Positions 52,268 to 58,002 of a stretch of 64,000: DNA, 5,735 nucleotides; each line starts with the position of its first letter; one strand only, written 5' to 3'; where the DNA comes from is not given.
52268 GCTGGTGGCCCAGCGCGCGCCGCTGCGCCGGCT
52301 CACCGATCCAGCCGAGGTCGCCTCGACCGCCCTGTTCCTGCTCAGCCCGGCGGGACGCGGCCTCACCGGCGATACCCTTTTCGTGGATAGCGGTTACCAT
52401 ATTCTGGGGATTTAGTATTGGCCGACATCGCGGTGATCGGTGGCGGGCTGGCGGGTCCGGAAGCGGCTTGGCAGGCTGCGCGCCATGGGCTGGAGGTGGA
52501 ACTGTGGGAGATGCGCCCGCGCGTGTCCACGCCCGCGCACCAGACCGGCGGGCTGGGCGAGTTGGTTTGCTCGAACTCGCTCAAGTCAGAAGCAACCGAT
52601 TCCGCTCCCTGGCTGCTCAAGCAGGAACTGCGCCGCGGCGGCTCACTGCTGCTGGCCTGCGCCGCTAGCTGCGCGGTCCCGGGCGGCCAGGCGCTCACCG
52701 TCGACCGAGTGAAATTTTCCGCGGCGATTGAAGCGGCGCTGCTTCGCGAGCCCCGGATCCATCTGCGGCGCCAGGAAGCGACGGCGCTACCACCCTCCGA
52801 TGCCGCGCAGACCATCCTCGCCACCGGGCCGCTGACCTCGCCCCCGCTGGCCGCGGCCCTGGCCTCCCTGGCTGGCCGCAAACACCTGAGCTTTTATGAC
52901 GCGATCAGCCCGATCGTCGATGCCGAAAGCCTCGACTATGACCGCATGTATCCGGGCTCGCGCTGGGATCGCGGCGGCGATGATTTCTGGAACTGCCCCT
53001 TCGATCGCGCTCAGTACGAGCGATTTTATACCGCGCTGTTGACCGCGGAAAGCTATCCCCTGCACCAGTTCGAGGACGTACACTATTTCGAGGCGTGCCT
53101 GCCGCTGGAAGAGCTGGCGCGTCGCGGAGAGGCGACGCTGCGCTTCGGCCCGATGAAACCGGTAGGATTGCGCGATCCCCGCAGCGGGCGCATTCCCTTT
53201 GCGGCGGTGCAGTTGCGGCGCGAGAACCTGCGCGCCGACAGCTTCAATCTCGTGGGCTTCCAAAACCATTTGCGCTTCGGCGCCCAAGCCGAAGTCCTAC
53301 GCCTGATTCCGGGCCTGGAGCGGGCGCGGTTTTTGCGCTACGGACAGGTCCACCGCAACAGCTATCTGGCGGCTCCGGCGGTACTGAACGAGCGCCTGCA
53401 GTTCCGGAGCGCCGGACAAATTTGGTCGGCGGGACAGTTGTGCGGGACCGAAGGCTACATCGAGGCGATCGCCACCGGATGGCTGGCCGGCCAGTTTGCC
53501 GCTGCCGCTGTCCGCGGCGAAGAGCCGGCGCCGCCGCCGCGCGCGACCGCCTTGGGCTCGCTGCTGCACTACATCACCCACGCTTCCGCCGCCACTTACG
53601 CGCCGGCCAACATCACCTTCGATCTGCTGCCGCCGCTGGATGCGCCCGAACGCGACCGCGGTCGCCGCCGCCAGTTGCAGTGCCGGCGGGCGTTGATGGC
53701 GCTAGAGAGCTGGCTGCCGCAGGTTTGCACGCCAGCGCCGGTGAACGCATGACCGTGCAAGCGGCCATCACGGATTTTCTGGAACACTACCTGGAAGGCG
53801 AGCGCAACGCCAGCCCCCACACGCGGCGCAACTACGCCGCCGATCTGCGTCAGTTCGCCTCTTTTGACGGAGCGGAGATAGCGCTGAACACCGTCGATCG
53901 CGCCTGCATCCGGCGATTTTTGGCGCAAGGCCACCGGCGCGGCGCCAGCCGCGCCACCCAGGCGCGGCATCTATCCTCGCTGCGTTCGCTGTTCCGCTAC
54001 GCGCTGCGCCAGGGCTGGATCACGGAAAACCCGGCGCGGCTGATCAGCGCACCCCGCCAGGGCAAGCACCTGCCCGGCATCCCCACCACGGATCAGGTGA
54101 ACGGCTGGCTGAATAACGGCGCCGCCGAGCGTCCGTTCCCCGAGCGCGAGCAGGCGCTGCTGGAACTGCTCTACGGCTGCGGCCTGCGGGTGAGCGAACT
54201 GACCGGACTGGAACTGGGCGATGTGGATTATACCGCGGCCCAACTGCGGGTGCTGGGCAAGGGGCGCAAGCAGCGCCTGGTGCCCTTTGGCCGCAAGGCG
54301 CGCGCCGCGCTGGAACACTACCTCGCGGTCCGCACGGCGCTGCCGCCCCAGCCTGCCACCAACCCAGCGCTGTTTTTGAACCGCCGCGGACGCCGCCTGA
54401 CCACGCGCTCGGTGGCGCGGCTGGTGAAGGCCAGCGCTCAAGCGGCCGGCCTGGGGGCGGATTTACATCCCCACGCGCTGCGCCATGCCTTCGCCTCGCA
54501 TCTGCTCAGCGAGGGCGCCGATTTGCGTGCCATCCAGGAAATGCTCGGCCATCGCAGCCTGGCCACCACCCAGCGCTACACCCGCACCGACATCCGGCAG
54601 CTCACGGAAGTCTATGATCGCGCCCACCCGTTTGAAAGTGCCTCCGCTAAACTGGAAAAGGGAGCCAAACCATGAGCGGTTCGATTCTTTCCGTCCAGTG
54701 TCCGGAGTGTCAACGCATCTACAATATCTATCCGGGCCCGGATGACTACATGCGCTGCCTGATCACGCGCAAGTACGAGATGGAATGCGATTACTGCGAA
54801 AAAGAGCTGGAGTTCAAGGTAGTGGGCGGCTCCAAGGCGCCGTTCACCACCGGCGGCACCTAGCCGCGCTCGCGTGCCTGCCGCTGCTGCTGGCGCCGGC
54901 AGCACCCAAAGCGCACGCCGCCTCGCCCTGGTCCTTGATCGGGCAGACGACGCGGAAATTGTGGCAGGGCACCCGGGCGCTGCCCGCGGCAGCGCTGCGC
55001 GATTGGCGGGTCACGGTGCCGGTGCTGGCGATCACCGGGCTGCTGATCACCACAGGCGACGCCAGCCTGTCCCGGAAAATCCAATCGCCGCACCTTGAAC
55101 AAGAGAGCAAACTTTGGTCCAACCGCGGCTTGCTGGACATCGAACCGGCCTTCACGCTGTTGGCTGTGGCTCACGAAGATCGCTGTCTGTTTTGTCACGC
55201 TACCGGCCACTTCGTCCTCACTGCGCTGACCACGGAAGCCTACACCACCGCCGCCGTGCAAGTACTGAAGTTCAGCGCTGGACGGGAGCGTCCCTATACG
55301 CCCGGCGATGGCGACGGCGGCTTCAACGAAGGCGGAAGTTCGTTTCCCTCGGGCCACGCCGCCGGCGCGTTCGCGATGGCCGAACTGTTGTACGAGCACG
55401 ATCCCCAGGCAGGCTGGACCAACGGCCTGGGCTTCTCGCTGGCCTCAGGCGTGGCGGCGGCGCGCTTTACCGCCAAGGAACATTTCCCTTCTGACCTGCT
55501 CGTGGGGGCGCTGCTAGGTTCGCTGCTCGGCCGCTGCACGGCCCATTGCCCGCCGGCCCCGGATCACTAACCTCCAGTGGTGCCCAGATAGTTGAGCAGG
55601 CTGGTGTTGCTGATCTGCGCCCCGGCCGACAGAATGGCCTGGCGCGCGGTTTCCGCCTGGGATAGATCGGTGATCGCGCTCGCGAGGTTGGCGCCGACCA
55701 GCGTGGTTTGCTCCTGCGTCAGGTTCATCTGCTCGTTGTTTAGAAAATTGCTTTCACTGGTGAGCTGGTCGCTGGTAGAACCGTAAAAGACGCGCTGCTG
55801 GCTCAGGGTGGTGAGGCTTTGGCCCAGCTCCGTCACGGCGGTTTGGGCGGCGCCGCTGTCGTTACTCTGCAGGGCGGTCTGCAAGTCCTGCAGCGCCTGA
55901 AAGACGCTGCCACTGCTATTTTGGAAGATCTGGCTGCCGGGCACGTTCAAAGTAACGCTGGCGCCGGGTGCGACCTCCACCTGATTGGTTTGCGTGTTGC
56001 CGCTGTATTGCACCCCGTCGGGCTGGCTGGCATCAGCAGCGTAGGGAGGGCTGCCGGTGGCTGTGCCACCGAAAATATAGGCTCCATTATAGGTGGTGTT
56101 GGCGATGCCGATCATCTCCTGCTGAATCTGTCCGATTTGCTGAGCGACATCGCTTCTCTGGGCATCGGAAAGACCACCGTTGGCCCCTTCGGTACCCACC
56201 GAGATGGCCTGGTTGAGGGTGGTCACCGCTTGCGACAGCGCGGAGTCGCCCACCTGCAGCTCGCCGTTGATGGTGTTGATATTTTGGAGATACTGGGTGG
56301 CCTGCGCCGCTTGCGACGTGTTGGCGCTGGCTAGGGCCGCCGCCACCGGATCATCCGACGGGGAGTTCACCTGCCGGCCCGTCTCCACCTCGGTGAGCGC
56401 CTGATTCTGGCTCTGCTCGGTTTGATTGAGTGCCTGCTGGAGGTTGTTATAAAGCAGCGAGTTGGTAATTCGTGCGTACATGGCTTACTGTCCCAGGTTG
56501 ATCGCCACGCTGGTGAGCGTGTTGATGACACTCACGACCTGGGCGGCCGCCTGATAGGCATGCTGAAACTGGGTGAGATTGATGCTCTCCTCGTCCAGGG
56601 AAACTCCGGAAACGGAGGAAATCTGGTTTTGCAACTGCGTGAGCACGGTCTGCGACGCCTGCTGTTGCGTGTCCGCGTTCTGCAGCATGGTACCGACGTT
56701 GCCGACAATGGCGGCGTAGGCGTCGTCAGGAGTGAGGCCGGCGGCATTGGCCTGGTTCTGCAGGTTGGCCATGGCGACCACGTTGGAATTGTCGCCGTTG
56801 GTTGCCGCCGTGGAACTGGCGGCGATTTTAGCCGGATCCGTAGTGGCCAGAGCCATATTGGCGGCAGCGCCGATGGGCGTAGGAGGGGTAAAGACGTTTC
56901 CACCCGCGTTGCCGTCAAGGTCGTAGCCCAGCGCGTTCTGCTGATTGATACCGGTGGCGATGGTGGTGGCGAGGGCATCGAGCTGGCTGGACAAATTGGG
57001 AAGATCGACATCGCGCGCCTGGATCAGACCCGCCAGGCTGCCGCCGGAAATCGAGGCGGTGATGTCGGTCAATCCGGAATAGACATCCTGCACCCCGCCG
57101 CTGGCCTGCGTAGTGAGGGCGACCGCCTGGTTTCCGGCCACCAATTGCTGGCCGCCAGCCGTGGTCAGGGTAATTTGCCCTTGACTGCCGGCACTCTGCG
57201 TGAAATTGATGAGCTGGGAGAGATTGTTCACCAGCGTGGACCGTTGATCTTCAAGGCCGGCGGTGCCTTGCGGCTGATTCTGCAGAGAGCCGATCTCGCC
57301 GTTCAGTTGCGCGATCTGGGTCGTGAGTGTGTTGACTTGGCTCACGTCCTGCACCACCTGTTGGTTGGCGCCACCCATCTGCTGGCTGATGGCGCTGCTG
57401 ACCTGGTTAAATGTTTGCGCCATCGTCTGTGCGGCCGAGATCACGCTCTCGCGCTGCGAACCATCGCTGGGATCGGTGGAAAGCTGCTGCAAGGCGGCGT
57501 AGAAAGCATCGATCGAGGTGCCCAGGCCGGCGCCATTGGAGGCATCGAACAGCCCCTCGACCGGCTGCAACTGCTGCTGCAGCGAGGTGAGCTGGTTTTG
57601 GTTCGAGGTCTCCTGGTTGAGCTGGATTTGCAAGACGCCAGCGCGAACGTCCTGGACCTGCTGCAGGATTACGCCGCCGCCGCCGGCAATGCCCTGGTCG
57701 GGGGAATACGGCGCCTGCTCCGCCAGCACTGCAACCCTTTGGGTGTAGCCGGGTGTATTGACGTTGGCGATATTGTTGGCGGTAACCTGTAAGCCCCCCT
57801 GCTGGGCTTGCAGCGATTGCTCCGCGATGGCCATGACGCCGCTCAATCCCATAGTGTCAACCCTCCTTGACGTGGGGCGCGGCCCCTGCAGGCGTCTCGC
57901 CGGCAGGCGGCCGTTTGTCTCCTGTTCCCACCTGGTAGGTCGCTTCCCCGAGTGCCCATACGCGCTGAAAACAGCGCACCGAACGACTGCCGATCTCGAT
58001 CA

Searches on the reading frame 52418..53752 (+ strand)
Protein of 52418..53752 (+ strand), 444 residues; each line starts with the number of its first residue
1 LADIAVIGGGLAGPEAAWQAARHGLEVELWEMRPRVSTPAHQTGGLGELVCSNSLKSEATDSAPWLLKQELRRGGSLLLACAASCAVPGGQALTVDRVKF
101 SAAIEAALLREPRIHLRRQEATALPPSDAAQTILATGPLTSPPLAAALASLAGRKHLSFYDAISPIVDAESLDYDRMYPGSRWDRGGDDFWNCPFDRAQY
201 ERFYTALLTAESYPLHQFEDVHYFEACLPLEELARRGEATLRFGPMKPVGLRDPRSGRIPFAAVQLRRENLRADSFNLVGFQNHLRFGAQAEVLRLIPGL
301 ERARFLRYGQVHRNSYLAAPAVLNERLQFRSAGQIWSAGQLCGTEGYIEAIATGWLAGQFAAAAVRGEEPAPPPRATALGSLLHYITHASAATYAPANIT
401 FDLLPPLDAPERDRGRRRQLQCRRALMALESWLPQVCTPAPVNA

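Call 75: search_protein_families(library=pfam, proteins=[window:52418-53752:+], max_evalue=0.001)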
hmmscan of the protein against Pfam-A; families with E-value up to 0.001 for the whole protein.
window:52418-53752:+ (444 aa): 7 families
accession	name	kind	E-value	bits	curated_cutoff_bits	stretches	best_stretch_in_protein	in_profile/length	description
PF01134.28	GIDA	-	3.2e-78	263.9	22.1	1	3-369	1-391/391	Glucose inhibited division protein A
PF01266.30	DAO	-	1.8e-06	28.2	27.9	1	3-126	1-129/353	FAD dependent oxidoreductase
PF13450.12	NAD_binding_8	-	3.1e-06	27.8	21.9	1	6-37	1-32/68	NAD(P)-binding Rossmann-like domain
PF12831.13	FAD_oxidored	-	2.3e-05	24.3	27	1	3-77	1-74/416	FAD dependent oxidoreductase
PF00890.30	FAD_binding_2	-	9.7e-05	22.2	20.4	1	3-65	1-62/414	FAD binding domain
PF07992.20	Pyr_redox_2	-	0.0002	21.3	26.1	1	3-37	144-178/291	Pyridine nucleotide-disulphide oxidoreductase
PF01262.27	AlaDh_PNT_C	-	0.00073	19.5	23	0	2-41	29-68/214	Alanine dehydrogenase/PNT, C-terminal domain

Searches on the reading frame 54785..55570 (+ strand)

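Call 75: search_protein_families(library=pfam, proteins=[window:54785-55570:+], max_evalue=0.001)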
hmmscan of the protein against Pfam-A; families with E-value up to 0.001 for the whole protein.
window:54785-55570:+ (261 aa): 2 families
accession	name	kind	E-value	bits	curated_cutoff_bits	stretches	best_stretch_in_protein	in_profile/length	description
PF01569.27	PAP2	-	3.5e-16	59.6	27.2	1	145-256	3-125/130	PAP2 superfamily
PF14378.12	PAP2_3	-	1e-05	25.8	27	1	173-245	113-184/190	PAP2 superfamily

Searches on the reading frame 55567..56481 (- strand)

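Call 75: search_protein_families(library=pfam, proteins=[window:55567-56481:-], max_evalue=0.001)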
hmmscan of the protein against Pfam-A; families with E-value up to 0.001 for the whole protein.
window:55567-56481:- (304 aa): 2 families
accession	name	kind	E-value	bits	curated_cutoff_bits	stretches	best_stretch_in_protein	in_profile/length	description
PF00669.25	Flagellin_N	-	2.5e-16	60.4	26.6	1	7-142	3-139/139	Bacterial flagellin N-terminal helical region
PF00700.27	Flagellin_C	-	1.8e-06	28.6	23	1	219-299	4-86/86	Bacterial flagellin C-terminal helical region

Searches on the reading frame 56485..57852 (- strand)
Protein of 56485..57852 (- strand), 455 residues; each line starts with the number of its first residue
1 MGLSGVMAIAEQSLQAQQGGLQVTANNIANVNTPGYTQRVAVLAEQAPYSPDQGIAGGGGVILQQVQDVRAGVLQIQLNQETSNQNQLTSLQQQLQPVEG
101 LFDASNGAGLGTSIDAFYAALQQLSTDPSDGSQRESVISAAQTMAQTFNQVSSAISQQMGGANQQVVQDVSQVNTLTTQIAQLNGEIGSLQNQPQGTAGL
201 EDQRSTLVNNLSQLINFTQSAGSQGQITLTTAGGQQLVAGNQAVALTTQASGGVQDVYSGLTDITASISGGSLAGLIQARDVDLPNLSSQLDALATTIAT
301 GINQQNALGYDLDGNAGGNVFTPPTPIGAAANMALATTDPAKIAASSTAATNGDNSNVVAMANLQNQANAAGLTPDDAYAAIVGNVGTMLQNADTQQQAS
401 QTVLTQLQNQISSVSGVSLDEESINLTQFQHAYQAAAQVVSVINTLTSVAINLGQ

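Call 75: search_protein_families(library=pfam, proteins=[window:56485-57852:-], max_evalue=0.001)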
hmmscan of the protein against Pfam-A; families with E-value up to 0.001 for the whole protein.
window:56485-57852:- (455 aa): 3 families
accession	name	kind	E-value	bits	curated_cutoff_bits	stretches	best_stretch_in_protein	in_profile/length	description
PF22638.1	FlgK_D1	-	6.4e-56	190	28.6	1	97-321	3-233/233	Flagellar hook-associated protein FlgK helical domain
PF00460.25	Flg_bb_rod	-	2.2e-07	31.2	20.7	1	9-37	3-31/31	Flagella basal body rod protein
PF06429.18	Flg_bbr_C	-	1.3e-06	28.2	23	1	412-453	5-46/46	Flagellar basal body rod FlgEFG protein C-terminal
